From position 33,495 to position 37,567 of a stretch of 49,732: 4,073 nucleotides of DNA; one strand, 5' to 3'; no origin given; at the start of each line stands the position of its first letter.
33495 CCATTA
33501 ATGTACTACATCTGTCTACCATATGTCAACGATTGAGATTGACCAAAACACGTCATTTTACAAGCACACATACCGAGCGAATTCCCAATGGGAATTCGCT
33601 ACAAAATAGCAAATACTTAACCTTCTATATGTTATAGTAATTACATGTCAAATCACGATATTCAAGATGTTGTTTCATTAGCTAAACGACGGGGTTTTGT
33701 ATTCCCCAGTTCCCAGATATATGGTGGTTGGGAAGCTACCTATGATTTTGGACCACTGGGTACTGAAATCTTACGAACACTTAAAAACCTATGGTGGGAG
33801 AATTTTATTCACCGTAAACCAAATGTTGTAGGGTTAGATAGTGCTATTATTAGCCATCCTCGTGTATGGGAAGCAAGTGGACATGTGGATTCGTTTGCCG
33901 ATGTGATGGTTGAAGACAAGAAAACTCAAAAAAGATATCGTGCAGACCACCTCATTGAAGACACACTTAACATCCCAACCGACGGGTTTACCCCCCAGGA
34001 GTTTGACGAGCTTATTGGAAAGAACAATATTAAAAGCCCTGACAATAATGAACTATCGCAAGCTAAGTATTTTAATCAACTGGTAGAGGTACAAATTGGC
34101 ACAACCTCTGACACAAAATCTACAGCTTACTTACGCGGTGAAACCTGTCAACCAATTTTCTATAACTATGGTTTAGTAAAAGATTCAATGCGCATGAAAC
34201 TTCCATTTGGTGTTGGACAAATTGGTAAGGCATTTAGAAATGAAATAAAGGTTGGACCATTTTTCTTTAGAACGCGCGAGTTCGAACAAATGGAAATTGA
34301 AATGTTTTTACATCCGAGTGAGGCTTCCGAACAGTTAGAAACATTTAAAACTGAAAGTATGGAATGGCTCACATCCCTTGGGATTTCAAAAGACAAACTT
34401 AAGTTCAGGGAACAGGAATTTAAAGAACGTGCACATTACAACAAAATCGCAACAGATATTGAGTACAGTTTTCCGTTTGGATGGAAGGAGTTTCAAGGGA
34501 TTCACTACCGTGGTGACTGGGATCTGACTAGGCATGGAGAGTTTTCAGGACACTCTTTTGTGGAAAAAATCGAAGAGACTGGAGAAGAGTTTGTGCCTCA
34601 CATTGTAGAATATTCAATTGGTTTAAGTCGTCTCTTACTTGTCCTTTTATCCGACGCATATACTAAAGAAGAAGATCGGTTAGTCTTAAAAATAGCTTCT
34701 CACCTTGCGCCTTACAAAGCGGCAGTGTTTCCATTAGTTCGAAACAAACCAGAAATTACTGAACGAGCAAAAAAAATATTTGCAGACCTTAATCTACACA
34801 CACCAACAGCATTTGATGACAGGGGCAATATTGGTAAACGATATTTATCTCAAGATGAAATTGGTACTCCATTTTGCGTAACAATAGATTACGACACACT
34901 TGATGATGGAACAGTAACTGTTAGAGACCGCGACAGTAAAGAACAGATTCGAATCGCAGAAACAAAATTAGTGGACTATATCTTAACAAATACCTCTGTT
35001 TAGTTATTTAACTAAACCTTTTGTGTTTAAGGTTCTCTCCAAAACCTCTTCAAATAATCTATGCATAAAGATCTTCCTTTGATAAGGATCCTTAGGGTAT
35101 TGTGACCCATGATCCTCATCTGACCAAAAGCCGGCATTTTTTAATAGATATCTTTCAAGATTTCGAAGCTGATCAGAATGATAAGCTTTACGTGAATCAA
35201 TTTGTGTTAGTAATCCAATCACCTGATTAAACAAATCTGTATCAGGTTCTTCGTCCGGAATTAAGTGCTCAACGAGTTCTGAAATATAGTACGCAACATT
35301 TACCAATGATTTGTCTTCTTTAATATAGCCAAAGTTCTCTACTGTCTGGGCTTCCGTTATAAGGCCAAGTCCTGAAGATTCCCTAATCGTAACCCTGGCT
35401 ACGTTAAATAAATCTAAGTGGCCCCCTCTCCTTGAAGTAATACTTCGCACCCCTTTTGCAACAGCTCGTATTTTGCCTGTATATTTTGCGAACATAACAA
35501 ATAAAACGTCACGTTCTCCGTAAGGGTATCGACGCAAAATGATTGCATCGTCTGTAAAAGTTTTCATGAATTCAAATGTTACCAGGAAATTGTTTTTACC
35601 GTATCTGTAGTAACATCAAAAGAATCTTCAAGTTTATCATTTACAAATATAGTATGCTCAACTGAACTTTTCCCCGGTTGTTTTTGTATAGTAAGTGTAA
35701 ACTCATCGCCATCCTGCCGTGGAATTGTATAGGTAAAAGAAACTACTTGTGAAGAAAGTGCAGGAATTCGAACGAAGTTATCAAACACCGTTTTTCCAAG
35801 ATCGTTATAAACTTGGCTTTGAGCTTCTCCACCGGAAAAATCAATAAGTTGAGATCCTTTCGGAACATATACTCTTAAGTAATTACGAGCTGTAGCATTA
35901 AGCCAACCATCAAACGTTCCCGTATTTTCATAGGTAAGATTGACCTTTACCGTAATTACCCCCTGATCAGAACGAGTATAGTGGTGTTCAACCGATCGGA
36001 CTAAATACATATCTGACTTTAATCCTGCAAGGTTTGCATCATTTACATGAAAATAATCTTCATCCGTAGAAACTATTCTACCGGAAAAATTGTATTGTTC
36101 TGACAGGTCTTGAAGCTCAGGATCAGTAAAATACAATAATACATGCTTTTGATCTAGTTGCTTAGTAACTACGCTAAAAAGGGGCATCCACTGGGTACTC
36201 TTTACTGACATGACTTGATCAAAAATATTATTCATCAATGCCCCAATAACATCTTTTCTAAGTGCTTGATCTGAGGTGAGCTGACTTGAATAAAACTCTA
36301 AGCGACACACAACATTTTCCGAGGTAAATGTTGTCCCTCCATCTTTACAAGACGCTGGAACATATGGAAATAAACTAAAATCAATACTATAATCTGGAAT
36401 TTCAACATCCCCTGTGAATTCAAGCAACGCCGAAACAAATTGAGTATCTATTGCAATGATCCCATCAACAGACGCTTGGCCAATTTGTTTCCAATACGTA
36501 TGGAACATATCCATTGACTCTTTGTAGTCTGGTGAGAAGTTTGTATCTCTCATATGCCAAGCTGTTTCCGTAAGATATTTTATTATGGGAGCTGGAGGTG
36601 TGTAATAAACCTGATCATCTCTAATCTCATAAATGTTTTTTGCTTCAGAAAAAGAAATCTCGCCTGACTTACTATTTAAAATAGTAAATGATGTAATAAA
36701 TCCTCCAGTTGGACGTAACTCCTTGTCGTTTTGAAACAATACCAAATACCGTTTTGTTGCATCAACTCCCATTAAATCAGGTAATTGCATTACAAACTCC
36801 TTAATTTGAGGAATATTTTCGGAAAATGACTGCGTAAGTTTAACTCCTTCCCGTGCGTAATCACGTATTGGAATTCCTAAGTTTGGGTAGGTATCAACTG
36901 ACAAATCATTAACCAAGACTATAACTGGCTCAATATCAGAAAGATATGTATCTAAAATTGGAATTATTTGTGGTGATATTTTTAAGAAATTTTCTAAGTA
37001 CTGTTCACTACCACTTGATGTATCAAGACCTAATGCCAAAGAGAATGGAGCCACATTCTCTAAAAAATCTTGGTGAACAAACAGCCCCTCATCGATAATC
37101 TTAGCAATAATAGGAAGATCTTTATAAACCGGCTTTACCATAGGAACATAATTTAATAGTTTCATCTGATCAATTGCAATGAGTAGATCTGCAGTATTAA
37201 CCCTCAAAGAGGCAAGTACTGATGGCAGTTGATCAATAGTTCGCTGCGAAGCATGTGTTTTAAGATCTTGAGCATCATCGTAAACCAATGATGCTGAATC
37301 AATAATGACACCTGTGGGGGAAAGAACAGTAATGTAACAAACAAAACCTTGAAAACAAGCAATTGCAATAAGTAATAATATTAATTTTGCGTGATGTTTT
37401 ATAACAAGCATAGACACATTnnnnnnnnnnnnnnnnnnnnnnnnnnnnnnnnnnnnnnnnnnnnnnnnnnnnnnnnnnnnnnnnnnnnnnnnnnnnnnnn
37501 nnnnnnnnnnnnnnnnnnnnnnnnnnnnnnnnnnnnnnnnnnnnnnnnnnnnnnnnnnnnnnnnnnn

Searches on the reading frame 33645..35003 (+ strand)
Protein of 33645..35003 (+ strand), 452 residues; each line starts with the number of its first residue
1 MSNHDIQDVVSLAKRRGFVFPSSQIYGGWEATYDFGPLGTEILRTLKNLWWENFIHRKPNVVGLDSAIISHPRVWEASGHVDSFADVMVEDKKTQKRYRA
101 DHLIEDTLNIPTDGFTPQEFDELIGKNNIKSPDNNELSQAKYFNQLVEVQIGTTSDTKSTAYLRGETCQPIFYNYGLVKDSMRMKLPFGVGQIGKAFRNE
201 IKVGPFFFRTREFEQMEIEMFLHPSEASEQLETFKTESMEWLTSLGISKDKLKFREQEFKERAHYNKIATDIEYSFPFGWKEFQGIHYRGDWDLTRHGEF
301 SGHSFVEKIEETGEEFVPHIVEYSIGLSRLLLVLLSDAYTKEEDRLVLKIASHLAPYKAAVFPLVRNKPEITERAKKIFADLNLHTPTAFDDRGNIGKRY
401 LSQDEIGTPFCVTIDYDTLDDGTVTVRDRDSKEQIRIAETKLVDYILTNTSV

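Call 68: search_protein_families(library=pfam, proteins=[window:33645-35003:+], max_evalue=0.001)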
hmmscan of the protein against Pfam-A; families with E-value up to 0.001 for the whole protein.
window:33645-35003:+ (452 aa): 2 families
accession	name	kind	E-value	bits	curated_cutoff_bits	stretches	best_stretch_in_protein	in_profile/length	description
PF03129.25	HGTP_anticodon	-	2.3e-18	66.6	21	1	358-447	1-92/94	Anticodon binding domain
PF00587.30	tRNA-synt_2b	-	2.1e-13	51.2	29.3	1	156-336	6-177/179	tRNA synthetase class II core domain (G, H, P, S and T)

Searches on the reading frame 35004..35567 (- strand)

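Call 68: search_protein_families(library=pfam, proteins=[window:35004-35567:-], max_evalue=0.001)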
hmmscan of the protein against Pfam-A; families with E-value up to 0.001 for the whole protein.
window:35004-35567:- (187 aa): 2 families
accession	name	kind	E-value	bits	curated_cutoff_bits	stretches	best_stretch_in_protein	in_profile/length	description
PF11967.14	RecO_N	-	4.6e-18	65.5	27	1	1-79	1-80/80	Recombination protein O N terminal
PF02565.21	RecO_C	-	2.1e-08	34.5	22.1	1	91-148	9-65/157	Recombination protein O C terminal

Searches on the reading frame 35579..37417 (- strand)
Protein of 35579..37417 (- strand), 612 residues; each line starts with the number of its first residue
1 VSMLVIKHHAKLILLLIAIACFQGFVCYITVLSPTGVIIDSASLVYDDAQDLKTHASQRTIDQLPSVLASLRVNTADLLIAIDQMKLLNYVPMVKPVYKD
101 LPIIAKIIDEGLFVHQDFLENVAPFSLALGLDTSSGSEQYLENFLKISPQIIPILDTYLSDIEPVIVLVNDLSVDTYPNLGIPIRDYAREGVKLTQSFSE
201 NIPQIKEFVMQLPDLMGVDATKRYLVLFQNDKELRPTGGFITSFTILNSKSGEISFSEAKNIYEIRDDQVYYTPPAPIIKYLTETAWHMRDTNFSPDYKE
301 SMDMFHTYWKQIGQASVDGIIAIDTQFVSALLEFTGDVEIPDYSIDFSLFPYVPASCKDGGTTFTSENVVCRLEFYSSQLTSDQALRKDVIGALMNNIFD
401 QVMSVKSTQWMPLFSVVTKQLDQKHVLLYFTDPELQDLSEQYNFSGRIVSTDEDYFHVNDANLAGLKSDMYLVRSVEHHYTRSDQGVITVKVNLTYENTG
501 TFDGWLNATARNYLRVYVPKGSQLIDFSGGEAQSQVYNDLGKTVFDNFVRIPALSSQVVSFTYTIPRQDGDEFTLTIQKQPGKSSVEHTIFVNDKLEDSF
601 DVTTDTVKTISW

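Call 68: search_protein_families(library=pfam, proteins=[window:35579-37417:-], max_evalue=0.001)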
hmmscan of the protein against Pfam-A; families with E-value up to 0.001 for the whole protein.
window:35579-37417:- (612 aa): 1 family
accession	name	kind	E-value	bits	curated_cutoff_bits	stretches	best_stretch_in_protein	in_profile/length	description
PF13196.11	DUF4012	-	4.5e-28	99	28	1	220-343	2-127/144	Protein of unknown function (DUF4012)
